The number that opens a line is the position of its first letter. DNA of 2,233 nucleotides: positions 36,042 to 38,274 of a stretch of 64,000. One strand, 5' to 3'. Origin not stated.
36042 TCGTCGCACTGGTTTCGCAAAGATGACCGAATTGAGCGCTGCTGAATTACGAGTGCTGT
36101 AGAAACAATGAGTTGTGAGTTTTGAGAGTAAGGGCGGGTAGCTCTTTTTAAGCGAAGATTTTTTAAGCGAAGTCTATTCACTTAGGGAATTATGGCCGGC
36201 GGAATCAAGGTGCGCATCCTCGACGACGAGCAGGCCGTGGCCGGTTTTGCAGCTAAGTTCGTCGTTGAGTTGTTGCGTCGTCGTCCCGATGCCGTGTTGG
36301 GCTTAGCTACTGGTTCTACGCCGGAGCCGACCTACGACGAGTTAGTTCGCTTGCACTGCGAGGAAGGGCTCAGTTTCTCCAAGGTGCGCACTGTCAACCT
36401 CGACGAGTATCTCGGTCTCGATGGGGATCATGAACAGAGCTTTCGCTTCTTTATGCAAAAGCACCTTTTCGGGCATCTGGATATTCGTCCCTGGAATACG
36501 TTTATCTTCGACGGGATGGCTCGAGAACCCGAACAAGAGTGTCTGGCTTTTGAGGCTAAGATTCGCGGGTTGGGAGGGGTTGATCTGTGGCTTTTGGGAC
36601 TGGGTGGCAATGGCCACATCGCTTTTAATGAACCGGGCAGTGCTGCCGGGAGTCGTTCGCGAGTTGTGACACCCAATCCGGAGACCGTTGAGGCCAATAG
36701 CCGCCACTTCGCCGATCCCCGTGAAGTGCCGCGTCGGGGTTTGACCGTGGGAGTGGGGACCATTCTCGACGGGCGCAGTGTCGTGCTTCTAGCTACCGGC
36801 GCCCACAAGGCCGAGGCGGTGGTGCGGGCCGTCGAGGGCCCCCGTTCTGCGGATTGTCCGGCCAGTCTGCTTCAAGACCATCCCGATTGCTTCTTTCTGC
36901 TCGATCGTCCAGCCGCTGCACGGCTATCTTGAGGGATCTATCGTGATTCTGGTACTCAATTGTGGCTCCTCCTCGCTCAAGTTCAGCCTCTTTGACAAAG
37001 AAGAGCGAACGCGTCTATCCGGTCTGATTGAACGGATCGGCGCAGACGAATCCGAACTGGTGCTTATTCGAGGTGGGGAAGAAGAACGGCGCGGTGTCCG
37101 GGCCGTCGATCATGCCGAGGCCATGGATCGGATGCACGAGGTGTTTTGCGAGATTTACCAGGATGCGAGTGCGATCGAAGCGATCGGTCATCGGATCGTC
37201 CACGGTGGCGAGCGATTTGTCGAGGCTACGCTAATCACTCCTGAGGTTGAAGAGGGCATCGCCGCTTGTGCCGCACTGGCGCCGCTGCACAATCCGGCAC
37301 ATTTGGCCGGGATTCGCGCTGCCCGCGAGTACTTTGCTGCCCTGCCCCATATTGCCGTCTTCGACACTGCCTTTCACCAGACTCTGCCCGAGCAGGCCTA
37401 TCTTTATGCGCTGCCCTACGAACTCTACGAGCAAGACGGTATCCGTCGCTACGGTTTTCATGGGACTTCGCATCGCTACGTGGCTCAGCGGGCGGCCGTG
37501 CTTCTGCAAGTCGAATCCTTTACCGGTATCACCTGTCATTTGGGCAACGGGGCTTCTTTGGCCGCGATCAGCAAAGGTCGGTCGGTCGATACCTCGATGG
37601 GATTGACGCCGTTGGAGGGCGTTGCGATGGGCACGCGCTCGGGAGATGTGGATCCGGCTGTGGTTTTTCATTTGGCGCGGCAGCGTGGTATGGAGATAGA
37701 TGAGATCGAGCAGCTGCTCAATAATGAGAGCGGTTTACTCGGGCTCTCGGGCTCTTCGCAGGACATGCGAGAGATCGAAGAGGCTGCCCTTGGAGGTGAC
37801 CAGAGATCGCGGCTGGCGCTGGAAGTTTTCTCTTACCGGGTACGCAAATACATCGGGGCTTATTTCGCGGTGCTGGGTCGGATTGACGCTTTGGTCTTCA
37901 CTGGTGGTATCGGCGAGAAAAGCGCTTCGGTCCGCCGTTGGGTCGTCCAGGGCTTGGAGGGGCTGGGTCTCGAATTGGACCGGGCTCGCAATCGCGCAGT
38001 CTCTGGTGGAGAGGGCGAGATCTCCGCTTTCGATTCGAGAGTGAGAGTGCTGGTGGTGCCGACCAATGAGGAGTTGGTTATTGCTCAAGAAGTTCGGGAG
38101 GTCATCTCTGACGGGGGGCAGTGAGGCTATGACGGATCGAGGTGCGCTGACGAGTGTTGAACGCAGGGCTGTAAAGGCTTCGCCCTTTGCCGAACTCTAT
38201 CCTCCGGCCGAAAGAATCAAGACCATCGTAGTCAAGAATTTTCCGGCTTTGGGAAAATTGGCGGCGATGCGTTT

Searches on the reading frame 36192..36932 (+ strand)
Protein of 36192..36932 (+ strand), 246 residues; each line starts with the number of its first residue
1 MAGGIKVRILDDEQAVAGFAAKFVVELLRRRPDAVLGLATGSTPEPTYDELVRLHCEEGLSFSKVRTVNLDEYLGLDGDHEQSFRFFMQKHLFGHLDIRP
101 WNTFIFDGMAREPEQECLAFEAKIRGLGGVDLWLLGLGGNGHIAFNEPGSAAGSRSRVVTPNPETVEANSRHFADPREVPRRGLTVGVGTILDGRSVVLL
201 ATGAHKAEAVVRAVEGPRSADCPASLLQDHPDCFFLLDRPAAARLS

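Call 77: search_protein_families(library=pfam, proteins=[window:36192-36932:+], max_evalue=0.0001)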
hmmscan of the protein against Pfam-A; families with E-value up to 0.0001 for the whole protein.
window:36192-36932:+ (246 aa): 1 family
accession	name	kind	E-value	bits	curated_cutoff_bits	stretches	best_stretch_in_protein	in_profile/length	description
PF01182.26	Glucosamine_iso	-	3e-22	80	27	1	14-229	8-218/225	Glucosamine-6-phosphate isomerases/6-phosphogluconolactonase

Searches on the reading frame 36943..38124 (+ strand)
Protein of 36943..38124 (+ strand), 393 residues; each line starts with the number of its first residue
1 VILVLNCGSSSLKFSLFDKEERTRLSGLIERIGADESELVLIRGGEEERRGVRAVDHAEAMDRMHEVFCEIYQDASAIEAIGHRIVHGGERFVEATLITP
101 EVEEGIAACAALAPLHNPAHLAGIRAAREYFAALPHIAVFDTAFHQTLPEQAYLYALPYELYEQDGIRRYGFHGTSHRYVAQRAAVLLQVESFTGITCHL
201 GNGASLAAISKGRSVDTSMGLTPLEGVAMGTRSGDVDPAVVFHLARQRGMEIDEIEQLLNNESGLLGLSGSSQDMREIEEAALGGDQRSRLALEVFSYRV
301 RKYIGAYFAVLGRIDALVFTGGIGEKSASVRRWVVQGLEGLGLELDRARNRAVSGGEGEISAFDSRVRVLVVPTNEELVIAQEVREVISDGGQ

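Call 77: search_protein_families(library=pfam, proteins=[window:36943-38124:+], max_evalue=0.0001)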
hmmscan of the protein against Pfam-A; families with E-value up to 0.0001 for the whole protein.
window:36943-38124:+ (393 aa): 1 family
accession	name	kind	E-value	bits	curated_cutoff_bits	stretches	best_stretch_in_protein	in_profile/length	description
PF00871.23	Acetate_kinase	-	2.3e-152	507.7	22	1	2-382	2-392/392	Acetokinase family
